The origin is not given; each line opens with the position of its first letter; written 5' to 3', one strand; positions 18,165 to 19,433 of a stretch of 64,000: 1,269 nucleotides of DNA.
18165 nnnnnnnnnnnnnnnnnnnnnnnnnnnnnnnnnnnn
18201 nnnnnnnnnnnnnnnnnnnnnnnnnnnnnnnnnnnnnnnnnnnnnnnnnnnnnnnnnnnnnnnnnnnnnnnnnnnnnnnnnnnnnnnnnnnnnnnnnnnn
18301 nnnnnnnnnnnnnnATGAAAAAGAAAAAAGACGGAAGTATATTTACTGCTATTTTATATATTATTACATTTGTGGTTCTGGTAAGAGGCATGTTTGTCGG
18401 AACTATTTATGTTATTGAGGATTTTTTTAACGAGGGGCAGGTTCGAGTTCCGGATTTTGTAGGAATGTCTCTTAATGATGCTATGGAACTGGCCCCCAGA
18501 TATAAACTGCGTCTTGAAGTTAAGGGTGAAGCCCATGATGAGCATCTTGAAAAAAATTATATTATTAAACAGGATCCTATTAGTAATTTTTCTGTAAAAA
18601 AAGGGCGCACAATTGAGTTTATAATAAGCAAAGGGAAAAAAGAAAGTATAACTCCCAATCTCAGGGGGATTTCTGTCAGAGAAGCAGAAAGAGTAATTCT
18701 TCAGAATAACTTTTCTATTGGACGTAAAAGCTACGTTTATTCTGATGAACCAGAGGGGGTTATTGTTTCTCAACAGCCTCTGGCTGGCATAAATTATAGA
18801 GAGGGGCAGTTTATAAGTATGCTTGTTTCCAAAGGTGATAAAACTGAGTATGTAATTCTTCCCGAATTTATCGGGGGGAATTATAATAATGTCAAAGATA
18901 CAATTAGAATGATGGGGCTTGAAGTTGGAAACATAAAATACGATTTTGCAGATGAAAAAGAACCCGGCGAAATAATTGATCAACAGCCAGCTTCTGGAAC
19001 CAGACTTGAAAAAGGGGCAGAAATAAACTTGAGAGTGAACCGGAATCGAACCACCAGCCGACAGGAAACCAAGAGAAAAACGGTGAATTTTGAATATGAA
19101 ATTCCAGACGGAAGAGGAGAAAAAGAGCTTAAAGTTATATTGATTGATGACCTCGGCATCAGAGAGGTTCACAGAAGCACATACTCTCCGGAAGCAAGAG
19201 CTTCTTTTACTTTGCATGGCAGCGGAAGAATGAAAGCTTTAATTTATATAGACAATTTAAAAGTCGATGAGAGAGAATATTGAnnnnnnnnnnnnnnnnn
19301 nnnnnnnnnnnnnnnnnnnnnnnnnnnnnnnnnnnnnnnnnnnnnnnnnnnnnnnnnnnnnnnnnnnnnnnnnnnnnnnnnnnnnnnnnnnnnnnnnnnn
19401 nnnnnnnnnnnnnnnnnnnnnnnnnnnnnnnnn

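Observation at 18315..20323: Split, domain-order-inverted, catalytically dead PrkC-like module at the conserved prkC position upstream of rpe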

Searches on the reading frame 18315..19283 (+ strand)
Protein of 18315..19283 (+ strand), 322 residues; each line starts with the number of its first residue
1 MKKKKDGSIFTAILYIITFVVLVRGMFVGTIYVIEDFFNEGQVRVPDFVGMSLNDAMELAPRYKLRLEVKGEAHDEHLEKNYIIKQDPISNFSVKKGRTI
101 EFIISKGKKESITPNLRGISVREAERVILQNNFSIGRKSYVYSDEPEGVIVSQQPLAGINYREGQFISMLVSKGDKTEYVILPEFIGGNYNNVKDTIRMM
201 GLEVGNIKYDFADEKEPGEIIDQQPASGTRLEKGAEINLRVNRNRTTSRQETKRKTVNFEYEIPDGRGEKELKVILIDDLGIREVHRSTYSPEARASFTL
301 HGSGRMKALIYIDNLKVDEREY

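Call 3: search_protein_families(library=pfam, proteins=[window:18315-19283:+], max_evalue=0.1)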
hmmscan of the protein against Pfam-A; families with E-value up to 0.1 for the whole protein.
window:18315-19283:+ (322 aa): 1 family
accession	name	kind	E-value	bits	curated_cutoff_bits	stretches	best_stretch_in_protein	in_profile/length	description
PF03793.24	PASTA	-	4.9e-34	116.5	23.2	3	180-242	1-63/64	PASTA domain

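Call 4: search_protein_families(library=ncbifam, proteins=[window:18315-19283:+], max_evalue=0.1)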
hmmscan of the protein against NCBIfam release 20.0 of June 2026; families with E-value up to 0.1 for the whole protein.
window:18315-19283:+ (322 aa): 1 family
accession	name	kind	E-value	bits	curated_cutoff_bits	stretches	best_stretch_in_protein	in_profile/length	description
NF033483.0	PknB_PASTA_kin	equivalog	3.8e-36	125.3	450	1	3-241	326-562/563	Stk1 family PASTA domain-containing Ser/Thr kinase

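Call 6: search_solved_structures(query=window:18315-19283:+, show_alignments=2, max_evalue=0.001)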
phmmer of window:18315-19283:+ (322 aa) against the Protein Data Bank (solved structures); distinct sequences matched with E-value up to 0.001: 3.
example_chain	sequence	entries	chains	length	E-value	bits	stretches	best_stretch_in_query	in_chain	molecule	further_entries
3py9_A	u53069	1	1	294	4e-14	55.9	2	107-230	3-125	Protein kinase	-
3m9g_A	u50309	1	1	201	4.1e-13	52.6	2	113-231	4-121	Protein kinase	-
2kui_A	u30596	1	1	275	5.2e-08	35.8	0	87-241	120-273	Serine/threonine-protein kinase pknB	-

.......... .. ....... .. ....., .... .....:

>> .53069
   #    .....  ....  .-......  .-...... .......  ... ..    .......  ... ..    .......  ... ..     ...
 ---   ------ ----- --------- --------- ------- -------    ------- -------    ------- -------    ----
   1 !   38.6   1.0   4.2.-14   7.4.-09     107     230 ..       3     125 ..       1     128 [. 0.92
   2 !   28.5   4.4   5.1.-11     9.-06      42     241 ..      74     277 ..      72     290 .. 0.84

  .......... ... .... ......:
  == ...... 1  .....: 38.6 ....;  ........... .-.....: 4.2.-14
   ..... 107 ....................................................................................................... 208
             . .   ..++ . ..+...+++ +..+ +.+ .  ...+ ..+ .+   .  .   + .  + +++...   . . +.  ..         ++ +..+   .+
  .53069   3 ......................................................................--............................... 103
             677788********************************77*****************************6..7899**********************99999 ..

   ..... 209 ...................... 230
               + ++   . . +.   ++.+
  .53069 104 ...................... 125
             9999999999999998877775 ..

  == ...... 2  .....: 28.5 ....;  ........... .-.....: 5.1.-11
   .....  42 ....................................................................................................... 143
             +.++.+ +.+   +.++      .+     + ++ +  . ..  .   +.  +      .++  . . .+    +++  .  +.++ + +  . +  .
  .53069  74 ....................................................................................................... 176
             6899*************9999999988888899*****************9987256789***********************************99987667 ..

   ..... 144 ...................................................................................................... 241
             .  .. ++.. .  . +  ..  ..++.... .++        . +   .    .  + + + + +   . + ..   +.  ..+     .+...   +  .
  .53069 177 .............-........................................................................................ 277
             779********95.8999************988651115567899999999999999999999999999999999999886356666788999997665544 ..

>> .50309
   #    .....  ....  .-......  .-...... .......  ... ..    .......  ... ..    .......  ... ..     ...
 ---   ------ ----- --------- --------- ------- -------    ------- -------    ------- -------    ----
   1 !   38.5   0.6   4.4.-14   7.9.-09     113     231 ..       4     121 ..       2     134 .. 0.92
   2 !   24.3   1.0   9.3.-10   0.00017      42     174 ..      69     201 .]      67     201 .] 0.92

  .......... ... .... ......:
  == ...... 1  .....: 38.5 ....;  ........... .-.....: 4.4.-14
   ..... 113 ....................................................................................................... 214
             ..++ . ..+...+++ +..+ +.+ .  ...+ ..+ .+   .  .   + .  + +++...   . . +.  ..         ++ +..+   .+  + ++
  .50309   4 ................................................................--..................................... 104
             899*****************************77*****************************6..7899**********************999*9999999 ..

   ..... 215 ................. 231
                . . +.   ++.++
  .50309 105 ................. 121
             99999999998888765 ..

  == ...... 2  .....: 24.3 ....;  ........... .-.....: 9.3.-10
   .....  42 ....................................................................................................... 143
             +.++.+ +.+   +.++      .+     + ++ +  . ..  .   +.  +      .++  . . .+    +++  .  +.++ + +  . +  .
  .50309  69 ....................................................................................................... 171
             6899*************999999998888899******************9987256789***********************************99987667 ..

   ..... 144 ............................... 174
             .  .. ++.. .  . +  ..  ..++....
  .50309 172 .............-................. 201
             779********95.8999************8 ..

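Call 15: find_homologous_proteins(query=window:18315-19283:+, max_evalue=1e-8)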
Query window:18315-19283:+ (322 aa): 11 proteins with E <= 1e-8 among 1292 candidates.
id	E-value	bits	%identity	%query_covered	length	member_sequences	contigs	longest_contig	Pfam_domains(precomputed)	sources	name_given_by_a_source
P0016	8.1e-207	704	100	100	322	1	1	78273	PF03793.25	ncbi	ncbi:MAG: PASTA domain-containing protein [Candidatus Muiribacteriota bacterium]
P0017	2.6e-110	387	56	99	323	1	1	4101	PF03793.25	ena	-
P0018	3.3e-110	386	55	99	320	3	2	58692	PF03793.25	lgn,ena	-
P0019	3.3e-109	383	55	99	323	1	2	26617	PF03793.25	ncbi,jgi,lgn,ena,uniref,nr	ncbi:MAG: hypothetical protein C0601_13515 [Candidatus Muiribacterium halophilum]|uniref:PASTA domai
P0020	6.1e-109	382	54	99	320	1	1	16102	PF03793.25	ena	-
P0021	3.8e-108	380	55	99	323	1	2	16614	PF03793.25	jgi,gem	-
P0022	1.6e-99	351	53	99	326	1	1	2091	PF03793.25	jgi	jgi:serine/threonine-protein kinase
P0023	3.4e-65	238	58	57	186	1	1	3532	PF03793.25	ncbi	ncbi:MAG: PASTA domain-containing protein, partial [Candidatus Muiribacteriaceae bacterium]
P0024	3.3e-15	74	29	72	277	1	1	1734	PF03793.25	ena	-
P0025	7.3e-14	70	30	57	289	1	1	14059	PF03793.25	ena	-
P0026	5.6e-11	60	25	70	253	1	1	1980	PF03793.25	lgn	-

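Call 56: predict_structure(alignment_id=A2)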
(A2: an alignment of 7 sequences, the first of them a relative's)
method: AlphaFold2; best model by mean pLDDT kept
length: 322 residues; sequences in the alignment: 7
mean_pLDDT: 80.6   pTM: 0.36
mean pLDDT of the five models: 80.6, 80.6, 79.4, 67.0, 66.3
residues with pLDDT >= 90: 63; 70-90: 207; 50-70: 40; < 50: 12
segments of 3 or more residues with pLDDT < 50: 1-4, 245-252
pLDDT, mean of each block of 10 residues (from residue 1): 53 80 69 55 87 90 88 79 90 87 80 91 94 93 91 91 88 85 84 82 83 70 87 86 52 66 78 81 78 81 79 83 74
secondary structure, 60 per line:
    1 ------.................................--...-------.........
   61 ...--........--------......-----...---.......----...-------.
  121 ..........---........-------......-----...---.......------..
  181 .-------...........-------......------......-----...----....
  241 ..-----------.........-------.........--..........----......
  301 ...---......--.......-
elements in order: H7-39 E42-44 H53-63 E66-73 E82-87 E93-95 E99-105 E110-112 H121-130 E134-141 E149-154 E160-162 E166-172 E179-181 H190-199 E207-212 E219-224 E230-232 E237-242 E254-262 E270-278 E281-290 E295-303 E307-312 E315-321

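Call 60: fold_search(model_id=the predicted structure, library=pdb)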
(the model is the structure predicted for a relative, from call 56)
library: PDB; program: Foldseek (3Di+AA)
matches with E <= 10: 1134; with E <= 0.001: 19
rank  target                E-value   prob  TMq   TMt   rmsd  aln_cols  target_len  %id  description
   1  3py9                  4.6e-19  1.00  0.43  0.48   9.8       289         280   21  X-ray structural studies of the entire extra-cellular region of the Ser/Thr kinase PrkC from Staphylococcus aureus (released 2011-01-19)
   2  5e12_A                1.6e-12  1.00  0.36  0.55  10.8       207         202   20  Crystal Structure of PASTA Domains 2, 3 and 4 of Mycobacterium tuberculosis Protein Kinase B (released 2016-09-14)
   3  5e12_B                1.5e-11  1.00  0.36  0.57  10.6       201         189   20  Crystal Structure of PASTA Domains 2, 3 and 4 of Mycobacterium tuberculosis Protein Kinase B (released 2016-09-14)
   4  3m9g                  1.5e-11  1.00  0.34  0.49   7.8       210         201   22  Crystal structure of the three-PASTA-domain of a Ser/Thr kinase from Staphylococcus aureus (released 2010-11-03)
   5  2kui_MODEL_1_A        1.7e-09  1.00  0.26  0.30  12.9       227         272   19  NMR structure of the PASTA domain of Mycobacterium tuberculosis of PknB (released 2010-04-14)
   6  5e10                  1.2e-07  1.00  0.33  0.68   3.9       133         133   22  Crystal Structure of PASTA Domains 1 and 2 of Mycobacterium tuberculosis Protein Kinase B (released 2016-09-14)
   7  2kuf_MODEL_1_A        7.5e-06  1.00  0.22  0.46   7.4       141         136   19  NMR structure of the PASTA domain 3 and 4 of Mycobacterium tuberculosis of PknB (released 2010-04-14)
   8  2kue_MODEL_1_A        2.3e-05  1.00  0.24  0.51   8.7       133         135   20  NMR structure of the PASTA domain 2 and 3 of Mycobacterium tuberculosis of PknB (released 2010-04-14)
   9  7o61_A                3.3e-05  1.00  0.16  0.42  18.2       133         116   14  Crystal structure of the C-terminal PASTA domains of Staphylococcus aureus PBP1 (released 2022-04-20)
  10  7o4c_A                4.2e-05  1.00  0.16  0.42  17.9       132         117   17  Crystal structure of PASTA domains of the Penicillin-Binding Protein 1 (PBP1) from Staphylococcus aureus (released 2021-11-03)
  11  2kud_MODEL_1_A        6.7e-05  1.00  0.31  0.62   4.2       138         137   22  NMR structure of the PASTA domain 1 and 2 of Mycobacterium tuberculosis of PknB (released 2010-04-14)
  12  2z2l_C                7.4e-05  1.00  0.17  0.40  18.5       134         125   14  Penicillin-Binding Protein 2X (PBP2X) from Streptococcus pneumoniae (released 2007-09-04)
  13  5oau                  1.1e-04  1.00  0.16  0.08  18.4       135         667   17  Penicillin-Binding Protein 2X (PBP2X) from Streptococcus pneumoniae (released 2018-05-30)
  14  1rp5_B                1.3e-04  1.00  0.17  0.09  18.7       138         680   14  PBP2x from Streptococcus pneumoniae strain 5259 with reduced susceptibility to beta-lactam antibiotics (released 2004-02-03)
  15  1k25_C                2.4e-04  1.00  0.16  0.10  17.9       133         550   14  PBP2x from a Highly Penicillin-resistant Streptococcus pneumoniae Clinical Isolate (released 2001-10-31)
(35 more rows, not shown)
